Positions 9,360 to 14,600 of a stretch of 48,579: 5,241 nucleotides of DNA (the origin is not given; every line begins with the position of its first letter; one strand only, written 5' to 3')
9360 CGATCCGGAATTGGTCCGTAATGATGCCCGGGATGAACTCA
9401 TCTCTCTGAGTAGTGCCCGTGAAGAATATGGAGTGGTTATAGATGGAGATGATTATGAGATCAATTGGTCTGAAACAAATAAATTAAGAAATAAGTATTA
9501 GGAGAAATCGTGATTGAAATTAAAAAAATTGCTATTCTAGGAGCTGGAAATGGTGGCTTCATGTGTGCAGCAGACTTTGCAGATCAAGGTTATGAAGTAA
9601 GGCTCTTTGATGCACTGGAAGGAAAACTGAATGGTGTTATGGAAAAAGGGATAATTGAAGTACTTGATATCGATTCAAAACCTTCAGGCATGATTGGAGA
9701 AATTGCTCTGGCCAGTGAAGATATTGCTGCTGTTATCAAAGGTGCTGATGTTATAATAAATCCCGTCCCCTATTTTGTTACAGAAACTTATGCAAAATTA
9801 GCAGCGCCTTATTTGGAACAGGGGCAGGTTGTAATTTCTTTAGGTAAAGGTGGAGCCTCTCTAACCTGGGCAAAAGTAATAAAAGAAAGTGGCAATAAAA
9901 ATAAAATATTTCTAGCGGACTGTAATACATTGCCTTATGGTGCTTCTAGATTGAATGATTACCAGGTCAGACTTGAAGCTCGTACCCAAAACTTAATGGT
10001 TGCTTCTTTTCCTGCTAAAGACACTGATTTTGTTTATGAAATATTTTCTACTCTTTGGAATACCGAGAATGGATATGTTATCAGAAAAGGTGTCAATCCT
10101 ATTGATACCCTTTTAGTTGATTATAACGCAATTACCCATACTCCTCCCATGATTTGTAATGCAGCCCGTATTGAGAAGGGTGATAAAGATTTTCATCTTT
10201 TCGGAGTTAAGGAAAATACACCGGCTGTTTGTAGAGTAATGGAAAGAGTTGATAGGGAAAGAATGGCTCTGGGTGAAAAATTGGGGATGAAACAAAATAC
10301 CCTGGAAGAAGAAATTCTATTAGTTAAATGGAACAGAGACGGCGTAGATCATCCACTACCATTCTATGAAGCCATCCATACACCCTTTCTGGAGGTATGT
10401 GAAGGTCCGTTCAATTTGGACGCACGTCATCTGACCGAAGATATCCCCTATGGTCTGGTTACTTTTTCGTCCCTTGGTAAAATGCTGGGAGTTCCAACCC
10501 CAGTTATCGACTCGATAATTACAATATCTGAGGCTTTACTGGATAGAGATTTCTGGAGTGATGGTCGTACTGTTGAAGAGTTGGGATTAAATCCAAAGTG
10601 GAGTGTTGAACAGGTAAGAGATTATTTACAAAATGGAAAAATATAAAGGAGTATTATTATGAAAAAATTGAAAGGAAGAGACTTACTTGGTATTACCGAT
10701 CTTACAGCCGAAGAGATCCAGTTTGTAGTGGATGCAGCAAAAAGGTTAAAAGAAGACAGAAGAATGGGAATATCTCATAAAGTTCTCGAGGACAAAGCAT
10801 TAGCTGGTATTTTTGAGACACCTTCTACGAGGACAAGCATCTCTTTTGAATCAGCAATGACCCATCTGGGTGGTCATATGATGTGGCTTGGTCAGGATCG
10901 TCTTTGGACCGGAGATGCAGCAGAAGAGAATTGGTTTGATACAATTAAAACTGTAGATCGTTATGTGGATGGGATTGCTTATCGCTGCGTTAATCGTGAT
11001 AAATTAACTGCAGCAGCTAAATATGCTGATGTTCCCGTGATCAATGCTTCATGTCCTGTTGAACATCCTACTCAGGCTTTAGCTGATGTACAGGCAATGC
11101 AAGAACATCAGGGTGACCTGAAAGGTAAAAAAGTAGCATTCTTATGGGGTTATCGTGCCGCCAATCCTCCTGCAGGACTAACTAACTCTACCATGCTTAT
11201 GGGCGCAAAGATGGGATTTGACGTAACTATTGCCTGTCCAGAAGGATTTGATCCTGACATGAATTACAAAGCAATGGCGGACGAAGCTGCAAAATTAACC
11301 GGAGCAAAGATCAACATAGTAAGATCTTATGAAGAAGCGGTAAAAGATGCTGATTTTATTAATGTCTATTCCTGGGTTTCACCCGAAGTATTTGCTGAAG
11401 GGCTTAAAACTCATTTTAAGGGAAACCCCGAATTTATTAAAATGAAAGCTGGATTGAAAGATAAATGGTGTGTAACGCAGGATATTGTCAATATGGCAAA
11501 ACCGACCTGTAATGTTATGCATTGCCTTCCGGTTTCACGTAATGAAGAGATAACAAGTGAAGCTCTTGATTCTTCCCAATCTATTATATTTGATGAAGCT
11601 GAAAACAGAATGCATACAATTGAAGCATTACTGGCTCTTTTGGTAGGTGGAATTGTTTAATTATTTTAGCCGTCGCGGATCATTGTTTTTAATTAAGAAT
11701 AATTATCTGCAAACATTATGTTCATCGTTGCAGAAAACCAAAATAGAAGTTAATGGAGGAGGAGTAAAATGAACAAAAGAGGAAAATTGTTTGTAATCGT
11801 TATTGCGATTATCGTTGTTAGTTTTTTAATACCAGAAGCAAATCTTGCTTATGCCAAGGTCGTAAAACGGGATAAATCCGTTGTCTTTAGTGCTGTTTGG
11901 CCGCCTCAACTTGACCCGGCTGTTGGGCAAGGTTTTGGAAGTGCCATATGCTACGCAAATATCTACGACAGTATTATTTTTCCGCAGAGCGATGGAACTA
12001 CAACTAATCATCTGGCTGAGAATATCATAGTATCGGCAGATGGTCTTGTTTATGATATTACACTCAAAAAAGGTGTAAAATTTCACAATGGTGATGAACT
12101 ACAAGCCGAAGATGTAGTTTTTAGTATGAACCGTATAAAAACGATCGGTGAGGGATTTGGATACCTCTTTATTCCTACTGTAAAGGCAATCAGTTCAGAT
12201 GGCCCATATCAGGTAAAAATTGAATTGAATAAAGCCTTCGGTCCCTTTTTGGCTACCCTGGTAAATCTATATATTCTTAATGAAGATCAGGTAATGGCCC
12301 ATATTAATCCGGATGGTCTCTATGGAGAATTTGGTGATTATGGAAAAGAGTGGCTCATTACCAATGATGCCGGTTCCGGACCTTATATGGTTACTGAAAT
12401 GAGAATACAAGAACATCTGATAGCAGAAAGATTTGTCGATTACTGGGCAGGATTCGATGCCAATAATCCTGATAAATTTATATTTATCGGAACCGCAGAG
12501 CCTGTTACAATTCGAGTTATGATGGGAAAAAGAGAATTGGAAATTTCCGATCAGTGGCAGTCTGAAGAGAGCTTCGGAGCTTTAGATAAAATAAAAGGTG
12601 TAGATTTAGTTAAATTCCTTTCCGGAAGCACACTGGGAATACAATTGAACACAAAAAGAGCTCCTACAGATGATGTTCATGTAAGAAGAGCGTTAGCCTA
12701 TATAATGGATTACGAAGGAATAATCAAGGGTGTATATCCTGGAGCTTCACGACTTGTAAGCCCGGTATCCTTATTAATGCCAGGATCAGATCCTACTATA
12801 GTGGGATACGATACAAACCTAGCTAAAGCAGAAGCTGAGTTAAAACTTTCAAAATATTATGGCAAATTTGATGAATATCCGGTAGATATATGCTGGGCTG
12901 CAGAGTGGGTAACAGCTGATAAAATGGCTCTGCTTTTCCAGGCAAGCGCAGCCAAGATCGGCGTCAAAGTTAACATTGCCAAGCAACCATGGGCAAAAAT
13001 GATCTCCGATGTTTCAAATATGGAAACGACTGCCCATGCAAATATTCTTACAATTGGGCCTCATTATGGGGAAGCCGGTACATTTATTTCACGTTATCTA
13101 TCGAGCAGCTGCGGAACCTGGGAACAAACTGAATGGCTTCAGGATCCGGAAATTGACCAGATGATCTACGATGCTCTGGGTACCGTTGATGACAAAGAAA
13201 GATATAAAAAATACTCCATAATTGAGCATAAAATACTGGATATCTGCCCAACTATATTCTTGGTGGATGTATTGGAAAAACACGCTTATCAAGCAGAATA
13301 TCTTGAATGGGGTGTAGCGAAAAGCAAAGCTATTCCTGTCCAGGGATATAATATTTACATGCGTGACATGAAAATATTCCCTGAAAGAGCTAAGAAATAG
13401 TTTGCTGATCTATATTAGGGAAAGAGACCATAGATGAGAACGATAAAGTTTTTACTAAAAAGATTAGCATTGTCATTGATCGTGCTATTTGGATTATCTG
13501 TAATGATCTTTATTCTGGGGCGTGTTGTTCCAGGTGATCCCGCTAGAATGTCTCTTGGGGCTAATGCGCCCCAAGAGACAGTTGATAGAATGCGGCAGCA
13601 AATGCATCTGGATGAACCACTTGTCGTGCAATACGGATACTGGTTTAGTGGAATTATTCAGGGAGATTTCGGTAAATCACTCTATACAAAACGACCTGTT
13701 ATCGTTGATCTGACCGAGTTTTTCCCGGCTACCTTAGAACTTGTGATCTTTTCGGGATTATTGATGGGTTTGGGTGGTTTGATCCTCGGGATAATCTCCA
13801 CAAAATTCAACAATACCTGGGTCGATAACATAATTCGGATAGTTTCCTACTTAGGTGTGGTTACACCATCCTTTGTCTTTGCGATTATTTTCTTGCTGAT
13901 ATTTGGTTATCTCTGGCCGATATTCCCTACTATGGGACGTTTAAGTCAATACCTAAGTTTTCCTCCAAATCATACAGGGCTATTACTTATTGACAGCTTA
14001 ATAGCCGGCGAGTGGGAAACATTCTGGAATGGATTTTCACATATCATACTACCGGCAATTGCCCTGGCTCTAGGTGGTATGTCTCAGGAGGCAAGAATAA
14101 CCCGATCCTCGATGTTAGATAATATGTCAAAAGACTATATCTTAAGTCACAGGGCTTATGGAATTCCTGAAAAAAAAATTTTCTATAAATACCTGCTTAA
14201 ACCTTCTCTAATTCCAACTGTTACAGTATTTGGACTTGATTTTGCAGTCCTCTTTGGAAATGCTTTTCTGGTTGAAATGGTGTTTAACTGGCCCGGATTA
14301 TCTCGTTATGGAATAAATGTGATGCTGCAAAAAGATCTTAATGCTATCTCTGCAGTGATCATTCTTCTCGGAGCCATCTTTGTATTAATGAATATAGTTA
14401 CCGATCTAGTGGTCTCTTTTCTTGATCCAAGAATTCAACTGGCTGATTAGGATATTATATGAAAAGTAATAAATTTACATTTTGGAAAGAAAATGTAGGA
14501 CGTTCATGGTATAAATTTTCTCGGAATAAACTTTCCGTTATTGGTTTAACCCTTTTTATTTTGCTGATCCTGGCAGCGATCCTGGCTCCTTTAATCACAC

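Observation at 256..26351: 26-kb single-strand island combining a Mo-hydroxylase, twin PreA-like reductases, an ATP-dependent hydantoinase, an atypical transcarbamylase, an opine-DH-like enzyme and an IOR/ADP-forming acyl-CoA synthetase module: candidate undescribed anaerobic N-heterocycle/ureide fermentation system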

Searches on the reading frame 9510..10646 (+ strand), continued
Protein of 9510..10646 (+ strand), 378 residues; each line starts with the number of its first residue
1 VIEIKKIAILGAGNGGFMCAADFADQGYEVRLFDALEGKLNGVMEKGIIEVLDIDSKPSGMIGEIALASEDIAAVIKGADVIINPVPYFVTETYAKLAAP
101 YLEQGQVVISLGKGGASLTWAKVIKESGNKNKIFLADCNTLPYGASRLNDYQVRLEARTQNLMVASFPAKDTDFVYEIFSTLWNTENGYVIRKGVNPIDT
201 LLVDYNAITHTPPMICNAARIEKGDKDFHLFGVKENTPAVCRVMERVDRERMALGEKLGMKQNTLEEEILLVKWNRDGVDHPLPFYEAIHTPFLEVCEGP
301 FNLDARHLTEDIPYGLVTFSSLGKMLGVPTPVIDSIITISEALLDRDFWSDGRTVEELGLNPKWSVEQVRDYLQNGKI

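Call 73: search_protein_families(library=pfam, max_evalue=0.00001, proteins=[L022:1158-4703:+, L022:11150-12124:+, L022:19165-20673:+, L090:14932-15507:+, L090:15527-17281:+, L090:17278-18072:+, L090:18080-19075:+, L074:2042-3436:+, L074:3402-5402:+, L020:2660-3469:+])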
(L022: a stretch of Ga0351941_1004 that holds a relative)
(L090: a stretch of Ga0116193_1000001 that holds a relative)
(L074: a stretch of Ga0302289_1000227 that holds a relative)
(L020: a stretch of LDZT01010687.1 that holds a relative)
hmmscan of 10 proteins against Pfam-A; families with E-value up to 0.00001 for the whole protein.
L022:1158-4703:+ (1181 aa): 11 families
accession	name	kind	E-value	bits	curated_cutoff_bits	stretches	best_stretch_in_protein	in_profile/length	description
PF07992.20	Pyr_redox_2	-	2e-29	103.4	26.1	1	193-483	2-291/291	Pyridine nucleotide-disulphide oxidoreductase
PF13510.11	Fer2_4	-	3.5e-21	75.5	22.8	1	2-75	3-80/82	2Fe-2S iron-sulfur cluster binding domain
PF00384.28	Molybdopterin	-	1.6e-17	64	24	1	735-1076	2-337/353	Molybdopterin oxidoreductase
PF14691.11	Fer4_20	-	7.6e-16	58.4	25.8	1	98-178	27-111/113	Dihydroprymidine dehydrogenase domain II, 4Fe-4S cluster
PF13450.12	NAD_binding_8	-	1.2e-09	38.8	21.9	1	196-233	1-38/68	NAD(P)-binding Rossmann-like domain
PF04879.21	Molybdop_Fe4S4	-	1.2e-08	35.2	22.7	1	682-727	6-51/55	Molybdopterin oxidoreductase Fe4S4 domain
PF00037.32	Fer4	-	1.7e-07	31.2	21.1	1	647-664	7-24/24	4Fe-4S binding domain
PF12838.12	Fer4_7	-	4e-07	30.8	27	1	607-662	1-52/52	4Fe-4S dicluster domain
PF00070.33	Pyr_redox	-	1.9e-06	28.7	22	0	193-226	1-34/82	Pyridine nucleotide-disulphide oxidoreductase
PF01593.30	Amino_oxidase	-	5.4e-06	26.4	19.8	1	202-228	2-28/443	Flavin containing amine oxidoreductase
PF01266.30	DAO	-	8.1e-06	26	27.9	1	194-228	2-37/353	FAD dependent oxidoreductase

L022:11150-12124:+ (324 aa): 1 family
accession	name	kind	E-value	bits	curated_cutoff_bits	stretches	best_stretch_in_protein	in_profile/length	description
PF02826.25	2-Hacid_dh_C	-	1.3e-50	171.7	25.1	1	102-277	1-178/178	D-isomer specific 2-hydroxyacid dehydrogenase, NAD binding domain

L022:19165-20673:+ (502 aa): 1 family
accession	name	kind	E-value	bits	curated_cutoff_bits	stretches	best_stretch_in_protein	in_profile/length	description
PF00171.27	Aldedh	-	9.3e-162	539.2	23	1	26-489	1-460/461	Aldehyde dehydrogenase family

L090:14932-15507:+ (191 aa): 2 families
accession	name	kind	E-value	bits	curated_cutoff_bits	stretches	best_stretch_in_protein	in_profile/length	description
PF09819.14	ABC_cobalt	-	3.6e-26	92.2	25.2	1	13-127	2-119/121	ABC-type cobalt transport system, permease component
PF09605.15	Trep_Strep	-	1.3e-06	29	28.7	1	14-119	4-108/185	Hypothetical bacterial integral membrane protein (Trep_Strep)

L090:15527-17281:+ (584 aa): 15 families
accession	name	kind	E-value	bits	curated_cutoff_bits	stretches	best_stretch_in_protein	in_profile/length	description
PF00005.33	ABC_tran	-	7.6e-56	188.9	25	2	330-477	1-136/137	ABC transporter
PF13304.12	AAA_21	-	1.8e-12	48.4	27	0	388-512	172-303/304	AAA domain, putative AbiEii toxin, Type IV TA system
PF02463.25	SMC_N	-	1.2e-10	41.7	40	1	341-515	25-205/220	RecF/RecN/SMC N terminal domain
PF13401.12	AAA_22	-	4.8e-08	33.8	27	0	340-435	5-77/130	AAA domain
PF13191.12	AAA_16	-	8.2e-08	33.4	32.6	0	32-60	21-49/167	AAA ATPase domain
PF13555.12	AAA_29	-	8.9e-08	32.2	27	0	335-367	17-49/61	P-loop containing region of AAA domain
PF03215.21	Rad17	-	4.9e-07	30.3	23.8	0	26-57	36-67/186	Rad17 P-loop domain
PF13476.12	AAA_23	-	6.1e-07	30.7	27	0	28-55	15-39/201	AAA domain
PF03193.22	RsgA_GTPase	-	9.9e-07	29.2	30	0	19-57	91-128/174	RsgA GTPase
PF13671.12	AAA_33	-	1.9e-06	28.7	27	0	37-55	1-19/143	AAA domain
PF13238.12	AAA_18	-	3.6e-06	27.9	29.4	0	38-56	1-19/128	AAA domain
PF01078.27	Mg_chelatase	-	4.2e-06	26.7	20.3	0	37-62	24-49/207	Magnesium chelatase, subunit ChlI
PF07728.20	AAA_5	-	4.4e-06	27.2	22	0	345-386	4-45/139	AAA domain (dynein-related subfamily)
PF00004.35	AAA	-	5.3e-06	27.3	21.2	0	345-379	3-35/131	ATPase family associated with various cellular activities (AAA)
PF20720.3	nSTAND3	-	8.2e-06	26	27.2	0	338-361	15-38/155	Novel STAND NTPase 3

L090:17278-18072:+ (264 aa): 1 family
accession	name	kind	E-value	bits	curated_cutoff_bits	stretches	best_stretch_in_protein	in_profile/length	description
PF02361.21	CbiQ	-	9.2e-29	101.1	25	1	17-221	8-213/216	Cobalt transport protein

L090:18080-19075:+ (331 aa): 2 families
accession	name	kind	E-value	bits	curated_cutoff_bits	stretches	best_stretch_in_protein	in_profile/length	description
PF00892.27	EamA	-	1.1e-31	110.3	28.2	2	176-310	3-133/135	EamA-like transporter family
PF03151.22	TPT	-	5.7e-06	26.3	30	1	209-310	36-135/291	Triose-phosphate Transporter family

L074:2042-3436:+ (464 aa): 1 family
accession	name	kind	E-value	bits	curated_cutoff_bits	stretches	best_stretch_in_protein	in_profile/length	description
PF03841.19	SelA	-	9.6e-149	495.8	22.8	1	82-446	1-366/367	L-seryl-tRNA selenium transferase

L074:3402-5402:+ (666 aa): 6 families
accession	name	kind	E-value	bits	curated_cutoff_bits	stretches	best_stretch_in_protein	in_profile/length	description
PF00009.33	GTP_EFTU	-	4.1e-36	124.8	26.5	1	25-192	2-187/188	Elongation factor Tu GTP binding domain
PF09107.17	SelB-wing_3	-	2.4e-15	56.2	23.2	1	609-654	3-47/47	Elongation factor SelB, winged helix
PF03144.31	GTP_EFTU_D2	-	8.4e-14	52.2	30.3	1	217-284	1-73/73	Elongation factor Tu domain 2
PF09106.17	SelB-wing_2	-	2.4e-13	50.4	22.3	1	471-521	2-52/57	Elongation factor SelB, winged helix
PF25461.1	Beta-barrel_SelB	-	5.5e-10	39.8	27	1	301-382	6-79/80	Selenocysteine-specific elongation factor, beta-barrel domain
PF01926.29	MMR_HSR1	-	5.9e-06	26.8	21.9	0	29-127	2-102/113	50S ribosome-binding GTPase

L020:2660-3469:+ (269 aa): 1 family
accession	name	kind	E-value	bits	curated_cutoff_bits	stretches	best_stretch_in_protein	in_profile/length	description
PF19842.5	YqeC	-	2e-38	132.3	27.6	1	15-175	1-145/145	YqeC protein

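Call 74: list_cluster_members(proteins=[window:9510-10646:+, window:10659-11660:+, window:20929-22311:+, window:36037-37236:+])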
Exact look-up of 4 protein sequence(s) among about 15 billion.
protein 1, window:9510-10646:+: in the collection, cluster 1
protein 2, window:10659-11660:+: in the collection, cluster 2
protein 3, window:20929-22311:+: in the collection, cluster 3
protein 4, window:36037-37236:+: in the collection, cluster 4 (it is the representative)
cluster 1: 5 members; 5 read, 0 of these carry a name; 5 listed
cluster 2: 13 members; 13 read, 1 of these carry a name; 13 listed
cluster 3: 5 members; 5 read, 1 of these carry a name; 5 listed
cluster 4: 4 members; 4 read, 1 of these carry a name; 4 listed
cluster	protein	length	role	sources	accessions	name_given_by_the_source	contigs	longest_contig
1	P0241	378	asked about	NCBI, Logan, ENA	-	-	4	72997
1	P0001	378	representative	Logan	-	-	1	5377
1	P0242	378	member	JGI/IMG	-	-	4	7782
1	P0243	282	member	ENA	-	-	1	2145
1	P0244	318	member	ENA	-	-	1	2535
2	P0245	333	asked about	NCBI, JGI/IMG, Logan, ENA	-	-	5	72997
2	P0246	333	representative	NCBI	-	-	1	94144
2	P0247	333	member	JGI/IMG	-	ornithine carbamoyltransferase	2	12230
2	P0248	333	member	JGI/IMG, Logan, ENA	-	-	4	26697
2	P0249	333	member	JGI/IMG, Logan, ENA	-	-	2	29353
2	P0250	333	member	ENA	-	-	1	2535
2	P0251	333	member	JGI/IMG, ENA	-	-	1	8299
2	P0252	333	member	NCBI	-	-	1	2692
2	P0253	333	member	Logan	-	-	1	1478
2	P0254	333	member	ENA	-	-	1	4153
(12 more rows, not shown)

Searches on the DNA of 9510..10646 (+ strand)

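Call 76: search_rna_families(sources=[L022, L042, L070, L078, L083, L084, L090], threshold=gathering)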
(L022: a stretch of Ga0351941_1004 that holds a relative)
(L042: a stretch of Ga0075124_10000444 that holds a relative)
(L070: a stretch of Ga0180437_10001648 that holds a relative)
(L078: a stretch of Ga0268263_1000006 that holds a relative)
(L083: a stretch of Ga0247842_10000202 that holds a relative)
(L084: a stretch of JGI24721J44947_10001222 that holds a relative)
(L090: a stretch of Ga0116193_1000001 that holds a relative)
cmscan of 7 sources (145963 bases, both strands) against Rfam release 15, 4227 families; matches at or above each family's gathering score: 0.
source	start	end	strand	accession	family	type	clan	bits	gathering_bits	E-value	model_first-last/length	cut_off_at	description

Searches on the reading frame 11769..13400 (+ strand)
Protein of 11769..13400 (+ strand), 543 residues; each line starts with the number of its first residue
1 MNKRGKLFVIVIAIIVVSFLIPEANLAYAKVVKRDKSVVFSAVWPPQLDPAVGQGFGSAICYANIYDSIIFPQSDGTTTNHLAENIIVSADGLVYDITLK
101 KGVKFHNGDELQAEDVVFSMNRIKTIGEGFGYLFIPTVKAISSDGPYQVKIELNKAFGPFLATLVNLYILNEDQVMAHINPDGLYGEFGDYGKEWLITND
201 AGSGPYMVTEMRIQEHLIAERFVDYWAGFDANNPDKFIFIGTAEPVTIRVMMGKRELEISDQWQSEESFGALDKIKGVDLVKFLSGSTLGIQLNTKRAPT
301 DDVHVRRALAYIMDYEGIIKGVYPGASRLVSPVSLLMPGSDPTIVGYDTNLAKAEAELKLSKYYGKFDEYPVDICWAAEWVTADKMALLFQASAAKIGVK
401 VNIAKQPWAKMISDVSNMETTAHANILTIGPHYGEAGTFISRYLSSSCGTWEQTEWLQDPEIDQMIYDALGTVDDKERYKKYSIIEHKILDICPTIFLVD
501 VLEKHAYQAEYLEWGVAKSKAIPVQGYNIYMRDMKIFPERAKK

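Call 3: search_protein_families(library=pfam, proteins=[window:11769-13400:+])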
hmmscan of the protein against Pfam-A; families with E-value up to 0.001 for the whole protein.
window:11769-13400:+ (543 aa): 1 family
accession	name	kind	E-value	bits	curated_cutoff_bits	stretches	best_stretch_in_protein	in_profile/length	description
PF00496.27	SBP_bac_5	-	3.2e-60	204.6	32.4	1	80-447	4-364/368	Bacterial extracellular solute-binding proteins, family 5 Middle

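Call 5: search_protein_families(library=ncbifam, proteins=[window:11769-13400:+])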
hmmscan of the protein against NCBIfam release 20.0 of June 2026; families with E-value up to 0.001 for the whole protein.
window:11769-13400:+ (543 aa): 9 families
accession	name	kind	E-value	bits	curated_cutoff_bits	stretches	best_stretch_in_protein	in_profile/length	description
TIGR02294.1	nickel_nikA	equivalog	4.7e-24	84.8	393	1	60-490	30-462/501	nickel ABC transporter substrate-binding protein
NF011942.0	PRK15413.1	equivalog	1.3e-23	83.5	594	1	47-499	40-481/512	glutathione ABC transporter substrate-binding protein GsiB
NF043070.1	DppA_dipep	equivalog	6.7e-21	74.4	1005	1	32-495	26-500/535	dipeptide ABC transporter periplasmic-binding protein DppA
NF045468.1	Opp5A_nikA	equivalog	1.3e-17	63.4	600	1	67-519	46-477/488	nickel ABC transporter substrate-binding protein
NF047575.1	opine_bind_CntA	exception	1.5e-14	53.5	800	1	10-328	11-324/535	staphylopine-dependent metal ABC transporter substrate-binding lipoprotein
NF011684.0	PRK15104.1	equivalog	2.2e-14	53.1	947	1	190-489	200-499/543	oligopeptide ABC transporter substrate-binding protein OppA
NF045467.1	Opp4A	equivalog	2.6e-14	52.4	650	2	68-123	69-123/556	oligopeptide ABC transporter substrate-binding protein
NF011689.0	PRK15109.1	equivalog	1.5e-11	43.7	560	1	80-508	81-517/547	ABC transporter substrate-binding protein SapA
NF010149.0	PRK13626.1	equivalog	0.0002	20.1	476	1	95-182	180-253/552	HTH-type transcriptional regulator SgrR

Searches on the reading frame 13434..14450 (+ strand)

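Call 4: search_protein_families(library=pfam, proteins=[window:13434-14450:+])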
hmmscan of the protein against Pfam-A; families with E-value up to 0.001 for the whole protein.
window:13434-14450:+ (338 aa): 2 families
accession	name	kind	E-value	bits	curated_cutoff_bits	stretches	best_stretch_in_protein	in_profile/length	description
PF00528.27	BPD_transp_1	-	7.2e-38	130.6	26.4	1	115-334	1-182/184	Binding-protein-dependent transport system inner membrane component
PF19300.4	BPD_transp_1_N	-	6.1e-15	55.8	23.8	1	4-88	2-98/114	Binding-prot-dependent transport system membrane comp, N-term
